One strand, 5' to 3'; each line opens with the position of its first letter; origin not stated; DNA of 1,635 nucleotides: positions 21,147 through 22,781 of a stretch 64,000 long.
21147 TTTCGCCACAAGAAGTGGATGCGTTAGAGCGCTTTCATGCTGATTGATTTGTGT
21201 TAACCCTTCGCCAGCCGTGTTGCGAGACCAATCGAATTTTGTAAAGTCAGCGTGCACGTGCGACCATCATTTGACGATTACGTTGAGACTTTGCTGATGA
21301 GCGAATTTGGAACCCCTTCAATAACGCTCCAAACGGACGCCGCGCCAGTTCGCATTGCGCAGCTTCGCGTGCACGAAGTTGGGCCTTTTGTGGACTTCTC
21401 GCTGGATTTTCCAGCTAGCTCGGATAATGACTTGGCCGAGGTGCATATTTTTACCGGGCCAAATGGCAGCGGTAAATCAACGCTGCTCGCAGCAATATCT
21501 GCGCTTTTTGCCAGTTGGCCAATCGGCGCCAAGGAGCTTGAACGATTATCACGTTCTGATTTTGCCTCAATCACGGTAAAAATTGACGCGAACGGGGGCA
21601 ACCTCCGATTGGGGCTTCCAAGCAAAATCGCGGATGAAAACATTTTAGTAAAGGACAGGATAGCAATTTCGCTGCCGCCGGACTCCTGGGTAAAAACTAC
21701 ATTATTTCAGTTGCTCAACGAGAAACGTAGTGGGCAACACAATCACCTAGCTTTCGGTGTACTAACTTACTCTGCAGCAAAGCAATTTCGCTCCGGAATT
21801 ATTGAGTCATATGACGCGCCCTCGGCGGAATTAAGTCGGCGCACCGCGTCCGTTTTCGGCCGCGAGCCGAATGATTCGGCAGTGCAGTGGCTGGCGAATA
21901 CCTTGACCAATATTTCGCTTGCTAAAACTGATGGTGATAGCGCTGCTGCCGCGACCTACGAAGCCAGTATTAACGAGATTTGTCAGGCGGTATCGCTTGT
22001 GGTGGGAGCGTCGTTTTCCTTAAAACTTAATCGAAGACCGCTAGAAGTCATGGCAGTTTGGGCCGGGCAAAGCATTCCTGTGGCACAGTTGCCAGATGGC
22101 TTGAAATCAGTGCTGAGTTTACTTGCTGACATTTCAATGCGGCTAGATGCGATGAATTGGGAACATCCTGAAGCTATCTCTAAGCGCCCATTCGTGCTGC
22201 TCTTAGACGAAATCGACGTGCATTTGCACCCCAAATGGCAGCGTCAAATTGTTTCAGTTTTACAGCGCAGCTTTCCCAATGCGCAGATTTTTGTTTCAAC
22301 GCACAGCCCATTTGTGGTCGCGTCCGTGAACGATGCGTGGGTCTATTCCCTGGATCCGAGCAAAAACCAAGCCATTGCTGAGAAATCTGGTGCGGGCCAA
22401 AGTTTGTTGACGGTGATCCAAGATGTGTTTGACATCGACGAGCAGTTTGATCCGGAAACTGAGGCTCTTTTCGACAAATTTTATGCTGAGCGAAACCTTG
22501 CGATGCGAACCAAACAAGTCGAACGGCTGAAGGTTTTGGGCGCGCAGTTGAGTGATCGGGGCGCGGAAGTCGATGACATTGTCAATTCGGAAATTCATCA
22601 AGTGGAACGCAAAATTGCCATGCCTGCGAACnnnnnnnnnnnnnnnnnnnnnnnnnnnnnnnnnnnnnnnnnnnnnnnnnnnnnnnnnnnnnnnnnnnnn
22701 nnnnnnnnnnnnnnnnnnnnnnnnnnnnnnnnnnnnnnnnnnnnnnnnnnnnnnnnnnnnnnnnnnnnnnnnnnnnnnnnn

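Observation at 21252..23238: Two-gene AAA-ATPase + HNH nuclease module with Septu (PtuA/PtuB) architecture: the best defence-system candidate in the window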

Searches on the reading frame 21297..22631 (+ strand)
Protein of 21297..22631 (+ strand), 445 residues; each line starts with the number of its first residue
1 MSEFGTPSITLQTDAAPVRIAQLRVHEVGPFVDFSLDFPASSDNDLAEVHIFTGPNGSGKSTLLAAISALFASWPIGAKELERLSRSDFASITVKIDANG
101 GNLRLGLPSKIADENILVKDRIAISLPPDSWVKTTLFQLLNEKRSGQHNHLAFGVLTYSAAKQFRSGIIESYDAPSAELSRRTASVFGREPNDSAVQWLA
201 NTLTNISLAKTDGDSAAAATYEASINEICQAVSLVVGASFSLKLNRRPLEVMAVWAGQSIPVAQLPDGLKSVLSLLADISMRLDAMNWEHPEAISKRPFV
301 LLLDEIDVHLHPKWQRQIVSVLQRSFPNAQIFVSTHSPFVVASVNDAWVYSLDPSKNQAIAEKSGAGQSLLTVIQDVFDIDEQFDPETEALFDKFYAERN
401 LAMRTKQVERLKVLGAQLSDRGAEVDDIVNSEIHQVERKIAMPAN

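Call 3: search_protein_families(library=padloc, proteins=[window:21297-22631:+], max_evalue=0.01)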
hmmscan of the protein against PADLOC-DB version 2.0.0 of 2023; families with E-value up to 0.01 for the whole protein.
window:21297-22631:+ (445 aa): 145 families (the best 25 are shown)
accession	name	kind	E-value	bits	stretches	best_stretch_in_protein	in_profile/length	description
PDLC00281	PtuA1|PtuA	-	7.2e-109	362.8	1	17-440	3-442/448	AAA ATPase domain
PDLC00271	PtuA1|PtuA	-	8.7e-49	165.2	2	220-423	202-398/421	AAA ATPase domain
PDLC00278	PtuA1|PtuA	-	8.4e-46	155.1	2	194-426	183-415/436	AAA ATPase domain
PDLC02913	ATPase_I-A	-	3.5e-41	139.9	2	197-398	269-466/508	-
PDLC00299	PtuA1|PtuA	-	2.3e-38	130.5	2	192-383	271-467/535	AAA ATPase domain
PDLC00298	PtuA1|PtuA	-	6.2e-38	128.9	1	49-426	25-404/423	AAA ATPase domain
PDLC00277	PtuA1|PtuA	-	2.3e-37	127.3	1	19-413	2-400/423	AAA ATPase domain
PDLC00284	PtuA1|PtuA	-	1.5e-35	121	1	222-432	316-531/545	AAA ATPase domain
PDLC00310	PtuA1|PtuA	-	1.8e-35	120.9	1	197-390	188-387/443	AAA ATPase domain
PDLC00268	PtuA1|PtuA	-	2.6e-35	120.6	1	51-441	29-404/411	AAA ATPase domain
PDLC00309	PtuA1|PtuA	-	6.3e-34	115.7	1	19-369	2-340/413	AAA ATPase domain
PDLC00275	PtuA1|PtuA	-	1.1e-33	115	1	149-428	54-333/348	AAA ATPase domain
PDLC00267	PtuA1|PtuA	-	2.6e-33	113.8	1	226-382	210-369/438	AAA ATPase domain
PDLC00295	PtuA1|PtuA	-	2.3e-32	110.7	2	251-401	245-399/451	AAA ATPase domain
PDLC00269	PtuA1|PtuA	-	6.8e-32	109.3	1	20-356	3-355/446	AAA ATPase domain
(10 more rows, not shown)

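Call 4: search_protein_families(library=pfam, proteins=[window:21297-22631:+], max_evalue=0.1)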
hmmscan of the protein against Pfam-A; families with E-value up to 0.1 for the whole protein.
window:21297-22631:+ (445 aa): 17 families
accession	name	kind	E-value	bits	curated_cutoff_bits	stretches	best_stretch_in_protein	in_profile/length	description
PF13304.12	AAA_21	-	8.8e-22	79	27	2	257-341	230-303/304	AAA domain, putative AbiEii toxin, Type IV TA system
PF13175.12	AAA_15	-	4.7e-14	53.2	32.1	2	241-341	291-374/374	AAA ATPase domain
PF02463.25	SMC_N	-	1.5e-09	38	40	2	294-344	156-205/220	RecF/RecN/SMC N terminal domain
PF13514.12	AAA_27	-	9.5e-09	35.6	22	1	19-71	2-50/206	AAA domain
PF13555.12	AAA_29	-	1.5e-06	28.3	27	1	45-72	20-47/61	P-loop containing region of AAA domain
PF13476.12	AAA_23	-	4.5e-06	27.9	27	1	22-70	1-42/201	AAA domain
PF00005.33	ABC_tran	-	2.7e-05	25.2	25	1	48-70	12-34/137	ABC transporter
PF24389.1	ORC-CDC6-like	-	0.0023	17.2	27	0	50-98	35-82/571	ORC-CDC6-like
PF00004.35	AAA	-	0.0064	17.4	21.2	0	51-71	2-22/131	ATPase family associated with various cellular activities (AAA)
PF13173.12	AAA_14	-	0.0076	16.7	27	0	49-68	4-23/129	AAA domain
PF05729.18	NACHT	-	0.011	16.1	26.7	1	50-76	3-29/167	NACHT domain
PF13481.12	AAA_25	-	0.02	15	27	0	47-72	33-58/195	AAA domain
PF13401.12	AAA_22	-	0.03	15.1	27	0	50-90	8-33/130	AAA domain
PF13191.12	AAA_16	-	0.031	15.2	32.6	0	53-69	30-46/167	AAA ATPase domain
PF13521.12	AAA_28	-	0.056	14.1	27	0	51-70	3-22/164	AAA domain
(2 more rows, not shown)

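Call 5: search_protein_families(library=ncbifam, proteins=[window:21297-22631:+], max_evalue=0.1)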
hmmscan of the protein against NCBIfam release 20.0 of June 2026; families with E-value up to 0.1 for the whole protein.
window:21297-22631:+ (445 aa): 50 families (the best 25 are shown)
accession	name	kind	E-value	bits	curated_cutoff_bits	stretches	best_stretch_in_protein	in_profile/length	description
NF041760.1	PtuA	equivalog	2.6e-37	128.9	500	1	210-385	288-468/524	retron Ec78 anti-phage system effector ATPase PtuA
TIGR04435.1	restrict_AAA_1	hypoth_equivalog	6.7e-13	48.2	300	2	299-397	420-531/568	restriction system-associated AAA family ATPase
NF047739.1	antiphage_MADS3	equivalog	7.3e-10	38.6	420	2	296-348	335-386/427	methylation-associated defense system AAA family ATPase MAD3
TIGR00611.2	recf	equivalog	1.3e-08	34.5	172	1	48-99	22-73/339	DNA replication/repair protein RecF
TIGR03864.1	PQQ_ABC_ATP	hypoth_equivalog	1.3e-05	24.8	302.25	1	47-73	27-53/236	ABC transporter, ATP-binding subunit, PQQ-dependent alcohol dehydrogenase system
NF007601.2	PRK10247.1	equivalog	1.8e-05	24.4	292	1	47-72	27-52/204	iron efflux ABC transporter ATP-binding subunit FetA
TIGR03873.1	F420-0_ABC_ATP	hypoth_equivalog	2.3e-05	23.8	372.4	1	50-71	30-51/256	putative F420-0 ABC transporter ATP-binding protein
NF038234.1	retron_eff_Eco8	equivalog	4.1e-05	22.4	250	1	296-344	272-328/679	retron Eco8 family effector endonuclease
TIGR00618.1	sbcc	subfamily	4.4e-05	21.6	478.5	1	18-71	1-52/1043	exonuclease subunit SbcC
TIGR02982.1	heterocyst_DevA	subfamily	4.7e-05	23.1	295.8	1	47-70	31-54/220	ABC exporter ATP-binding subunit, DevA family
NF000355.4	ribo_prot_ABC_F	equivalog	5.8e-05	22.1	380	1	51-69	343-361/499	ribosomal protection-like ABC-F family protein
NF010068.0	PRK13548.1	equivalog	0.00012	21.3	261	1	47-70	31-54/261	heme ABC transporter ATP-binding protein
NF040873.1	AztA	equivalog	0.00015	21.4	220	1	48-69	19-40/191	zinc ABC transporter ATP-binding protein AztA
NF002981.0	PRK03695.1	equivalog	0.00024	20.6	281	1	44-72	23-51/253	vitamin B12 ABC transporter ATP-binding protein BtuD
TIGR01166.1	cbiO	subfamily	0.00024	20.6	211.8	0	47-69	18-40/190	cobalt ABC transporter, ATP-binding protein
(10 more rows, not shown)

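Call 10: find_homologous_proteins(query=window:21297-22631:+, max_evalue=1e-10)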
Query window:21297-22631:+ (445 aa): 1089 proteins with E <= 1e-10 among 8000 candidates; the best 120 are listed.
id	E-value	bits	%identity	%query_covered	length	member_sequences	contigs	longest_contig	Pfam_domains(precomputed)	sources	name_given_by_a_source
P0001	1.1e-288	975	100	100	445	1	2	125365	PF13514.13,PF13175.13,PF13476.13,PF13555.13,PF02463.26,PF13304.13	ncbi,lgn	-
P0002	9.7e-258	873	89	100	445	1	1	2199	PF13514.13,PF00005.34,PF13175.13,PF13476.13,PF13555.13,PF02463.26,PF13304.13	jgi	jgi:predicted ATP-binding protein involved in virulence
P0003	4.5e-257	871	91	100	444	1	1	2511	PF13514.13,PF13175.13,PF13476.13,PF13555.13,PF02463.26,PF13304.13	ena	-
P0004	3.5e-244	828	87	100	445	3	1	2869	PF13514.13,PF00005.34,PF13175.13,PF13476.13,PF13555.13,PF02463.26,PF13304.13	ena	-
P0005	2.4e-242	822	86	100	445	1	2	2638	PF13514.13,PF13175.13,PF13476.13,PF13555.13,PF02463.26,PF13304.13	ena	-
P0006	7.8e-239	811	85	100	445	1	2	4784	PF13514.13,PF00005.34,PF13175.13,PF13476.13,PF13555.13,PF02463.26,PF13304.13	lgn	-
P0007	2.1e-232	790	84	100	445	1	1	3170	PF13514.13,PF13175.13,PF13476.13,PF13555.13,PF02463.26,PF13304.13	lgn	-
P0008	2.2e-231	786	82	100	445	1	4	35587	PF13514.13,PF13175.13,PF13476.13,PF13555.13,PF02463.26,PF13304.13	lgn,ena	-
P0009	2.5e-227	773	81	100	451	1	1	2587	PF13514.13,PF13175.13,PF13476.13,PF13555.13,PF02463.26,PF13304.13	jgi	jgi:predicted ATP-binding protein involved in virulence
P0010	2.2e-224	763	80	100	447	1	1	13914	PF13514.13,PF13175.13,PF13476.13,PF13555.13,PF02463.26,PF13304.13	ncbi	-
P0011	2.6e-220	750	79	100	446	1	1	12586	PF13514.13,PF13175.13,PF13555.13,PF02463.26,PF13304.13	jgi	jgi:hypothetical protein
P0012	3.7e-120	420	47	95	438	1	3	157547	PF13514.13,PF13175.13,PF13476.13,PF02463.26,PF13304.13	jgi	jgi:predicted ATP-binding protein involved in virulence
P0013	9.6e-88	313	41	95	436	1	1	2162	PF13514.13,PF13175.13,PF13476.13,PF13555.13,PF02463.26,PF13304.13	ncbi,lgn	-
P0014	3.6e-87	311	41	95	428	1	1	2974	PF13514.13,PF13175.13,PF13476.13,PF13555.13,PF02463.26,PF13304.13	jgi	jgi:predicted ATP-binding protein involved in virulence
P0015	8.9e-87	310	41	95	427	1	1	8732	PF13514.13,PF13175.13,PF13476.13,PF02463.26,PF13304.13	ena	-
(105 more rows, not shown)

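Call 12: find_encoding_contigs(protein=P0001, flank=10000, max_places=4)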
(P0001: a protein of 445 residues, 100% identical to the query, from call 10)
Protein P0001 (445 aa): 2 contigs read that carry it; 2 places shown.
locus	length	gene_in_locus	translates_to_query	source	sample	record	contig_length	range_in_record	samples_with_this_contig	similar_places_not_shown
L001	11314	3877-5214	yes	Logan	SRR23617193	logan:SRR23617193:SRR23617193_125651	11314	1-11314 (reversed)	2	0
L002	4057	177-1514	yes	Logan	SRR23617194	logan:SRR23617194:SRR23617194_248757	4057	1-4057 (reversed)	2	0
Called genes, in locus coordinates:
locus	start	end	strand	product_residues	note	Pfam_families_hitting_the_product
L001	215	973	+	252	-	PF00005:ABC_tran, PF13555:AAA_29 (faint), PF13304:AAA_21 (weak)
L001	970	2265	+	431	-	PF12704:MacB_PCD, PF02687:FtsX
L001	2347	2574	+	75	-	PF02604:PhdYeFM_antitox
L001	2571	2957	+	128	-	PF01850:PIN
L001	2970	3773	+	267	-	PF04305:DUF455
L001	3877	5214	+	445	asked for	PF13476:AAA_23 (weak), PF13514:AAA_27, PF02463:SMC_N (faint), PF13555:AAA_29 (weak), PF13175:AAA_15, PF13304:AAA_21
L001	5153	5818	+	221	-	-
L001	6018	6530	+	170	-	PF12704:MacB_PCD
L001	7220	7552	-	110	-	PF13826:Monooxy_af470-like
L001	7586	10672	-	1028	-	PF00873:ACR_tran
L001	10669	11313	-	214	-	?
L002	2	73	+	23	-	?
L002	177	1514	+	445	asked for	PF13476:AAA_23 (weak), PF13514:AAA_27, PF02463:SMC_N (faint), PF13555:AAA_29 (weak), PF13175:AAA_15, PF13304:AAA_21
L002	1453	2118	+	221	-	-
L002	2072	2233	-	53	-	-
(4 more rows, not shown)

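Call 13: find_encoding_contigs(protein=P0008, flank=10000, max_places=4)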
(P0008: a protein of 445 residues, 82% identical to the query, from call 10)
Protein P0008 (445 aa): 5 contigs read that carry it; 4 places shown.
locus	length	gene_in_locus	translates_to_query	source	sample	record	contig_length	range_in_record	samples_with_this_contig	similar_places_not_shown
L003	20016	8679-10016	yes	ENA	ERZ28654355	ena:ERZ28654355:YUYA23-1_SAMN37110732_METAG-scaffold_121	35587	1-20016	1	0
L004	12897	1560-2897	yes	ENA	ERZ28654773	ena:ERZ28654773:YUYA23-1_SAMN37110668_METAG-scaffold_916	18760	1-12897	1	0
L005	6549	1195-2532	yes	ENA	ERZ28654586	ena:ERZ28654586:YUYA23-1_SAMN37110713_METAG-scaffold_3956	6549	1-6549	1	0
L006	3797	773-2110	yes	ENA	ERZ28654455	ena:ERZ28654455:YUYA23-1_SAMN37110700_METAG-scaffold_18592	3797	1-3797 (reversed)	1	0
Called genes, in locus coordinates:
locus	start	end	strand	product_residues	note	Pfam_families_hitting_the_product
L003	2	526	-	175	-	?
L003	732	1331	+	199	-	PF07638:Sigma70_ECF, PF04545:Sigma70_r4 (weak), PF08281:Sigma70_r4_2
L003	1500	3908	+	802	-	PF00069:Pkinase, PF01636:APH (faint), PF07714:PK_Tyr_Ser-Thr, PF03109:ABC1, PF13424:TPR_12 (weak)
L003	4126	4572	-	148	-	PF01381:HTH_3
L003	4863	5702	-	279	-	PF05721:PhyH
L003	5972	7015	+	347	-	-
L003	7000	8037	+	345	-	PF03235:GmrSD_N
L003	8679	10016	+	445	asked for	PF13476:AAA_23 (weak), PF13514:AAA_27, PF13555:AAA_29 (weak), PF02463:SMC_N (faint), PF13175:AAA_15, PF13304:AAA_21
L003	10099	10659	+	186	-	-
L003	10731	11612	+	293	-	-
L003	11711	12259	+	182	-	-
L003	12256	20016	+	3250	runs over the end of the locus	PF07676:PD40 (faint), PF10282:Lactonase (faint), PF26549:Tricorn_N (faint), PF23381:Beta-prop_IFT122_1st (faint), PF23414:Beta-prop_EML_2 (faint), PF16640:Big_3_5 (weak), PF21783:YNCE (weak), PF01364:Peptidase_C25, +1 more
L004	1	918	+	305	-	?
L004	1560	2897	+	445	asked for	PF13476:AAA_23 (weak), PF13514:AAA_27, PF13555:AAA_29 (weak), PF02463:SMC_N (faint), PF13175:AAA_15, PF13304:AAA_21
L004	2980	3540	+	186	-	-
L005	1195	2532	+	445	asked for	PF13476:AAA_23 (weak), PF13514:AAA_27, PF13555:AAA_29 (weak), PF02463:SMC_N (faint), PF13175:AAA_15, PF13304:AAA_21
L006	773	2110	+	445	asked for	PF13476:AAA_23 (weak), PF13514:AAA_27, PF13555:AAA_29 (weak), PF02463:SMC_N (faint), PF13175:AAA_15, PF13304:AAA_21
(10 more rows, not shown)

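Call 15: find_encoding_contigs(protein=P0010, flank=10000, max_places=3)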
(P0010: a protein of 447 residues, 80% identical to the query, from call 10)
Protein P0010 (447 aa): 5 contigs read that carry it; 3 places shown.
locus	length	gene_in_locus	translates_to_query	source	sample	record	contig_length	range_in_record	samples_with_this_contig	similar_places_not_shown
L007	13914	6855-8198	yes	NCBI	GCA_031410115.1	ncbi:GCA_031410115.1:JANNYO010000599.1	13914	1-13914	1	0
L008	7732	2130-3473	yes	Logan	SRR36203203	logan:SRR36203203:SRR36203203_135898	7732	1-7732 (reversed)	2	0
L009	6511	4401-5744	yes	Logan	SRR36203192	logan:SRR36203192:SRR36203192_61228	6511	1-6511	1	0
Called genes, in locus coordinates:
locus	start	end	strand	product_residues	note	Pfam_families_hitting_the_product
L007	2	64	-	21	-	?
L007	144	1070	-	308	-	PF05575:V_cholerae_RfbT, PF05050:Methyltransf_21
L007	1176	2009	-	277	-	-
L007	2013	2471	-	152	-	-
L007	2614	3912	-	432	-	PF14821:Thr_synth_N, PF00291:PALP, PF24857:THR4_C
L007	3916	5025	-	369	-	PF02885:Glycos_trans_3N, PF00591:Glycos_transf_3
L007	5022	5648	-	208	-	PF00117:GATase, PF07722:Peptidase_C26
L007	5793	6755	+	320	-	PF00491:Arginase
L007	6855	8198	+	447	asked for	PF13476:AAA_23 (weak), PF13514:AAA_27, PF13555:AAA_29 (weak), PF02463:SMC_N (faint), PF13175:AAA_15, PF13304:AAA_21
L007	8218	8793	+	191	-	-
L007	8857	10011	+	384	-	PF25954:Beta-barrel_RND_2, PF25989:YknX_C (weak)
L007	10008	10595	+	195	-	PF06052:3-HAO, PF07883:Cupin_2 (weak)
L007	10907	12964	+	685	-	PF00221:Lyase_aromatic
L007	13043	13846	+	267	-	PF01435:Peptidase_M48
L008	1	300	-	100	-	?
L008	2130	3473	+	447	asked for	PF13476:AAA_23 (weak), PF13514:AAA_27, PF13555:AAA_29 (weak), PF02463:SMC_N (faint), PF13175:AAA_15, PF13304:AAA_21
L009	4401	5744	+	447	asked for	PF13476:AAA_23 (weak), PF13514:AAA_27, PF13555:AAA_29 (weak), PF02463:SMC_N (faint), PF13175:AAA_15, PF13304:AAA_21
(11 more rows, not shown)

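Call 16: find_encoding_contigs(protein=P0011, flank=10000, max_places=3)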
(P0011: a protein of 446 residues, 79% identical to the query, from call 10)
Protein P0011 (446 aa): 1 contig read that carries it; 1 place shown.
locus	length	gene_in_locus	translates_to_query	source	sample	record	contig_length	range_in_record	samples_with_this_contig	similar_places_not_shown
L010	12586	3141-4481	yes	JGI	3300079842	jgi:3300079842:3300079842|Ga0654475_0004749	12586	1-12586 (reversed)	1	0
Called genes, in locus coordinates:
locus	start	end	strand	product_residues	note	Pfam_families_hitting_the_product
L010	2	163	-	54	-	?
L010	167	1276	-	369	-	PF02885:Glycos_trans_3N, PF00591:Glycos_transf_3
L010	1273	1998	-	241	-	PF00117:GATase, PF07722:Peptidase_C26 (weak)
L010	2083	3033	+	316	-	PF00491:Arginase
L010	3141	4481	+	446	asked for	PF13514:AAA_27 (weak), PF13555:AAA_29 (weak), PF02463:SMC_N (faint), PF13304:AAA_21, PF13175:AAA_15 (weak)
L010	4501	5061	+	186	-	-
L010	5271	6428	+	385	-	PF25881:HH_YBHG (weak), PF25954:Beta-barrel_RND_2, PF25989:YknX_C (weak)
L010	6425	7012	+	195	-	PF06052:3-HAO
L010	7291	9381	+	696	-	PF00221:Lyase_aromatic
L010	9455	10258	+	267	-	PF01435:Peptidase_M48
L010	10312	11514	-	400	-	PF07452:CHRD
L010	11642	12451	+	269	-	PF01726:LexA_DNA_bind (weak), PF00717:Peptidase_S24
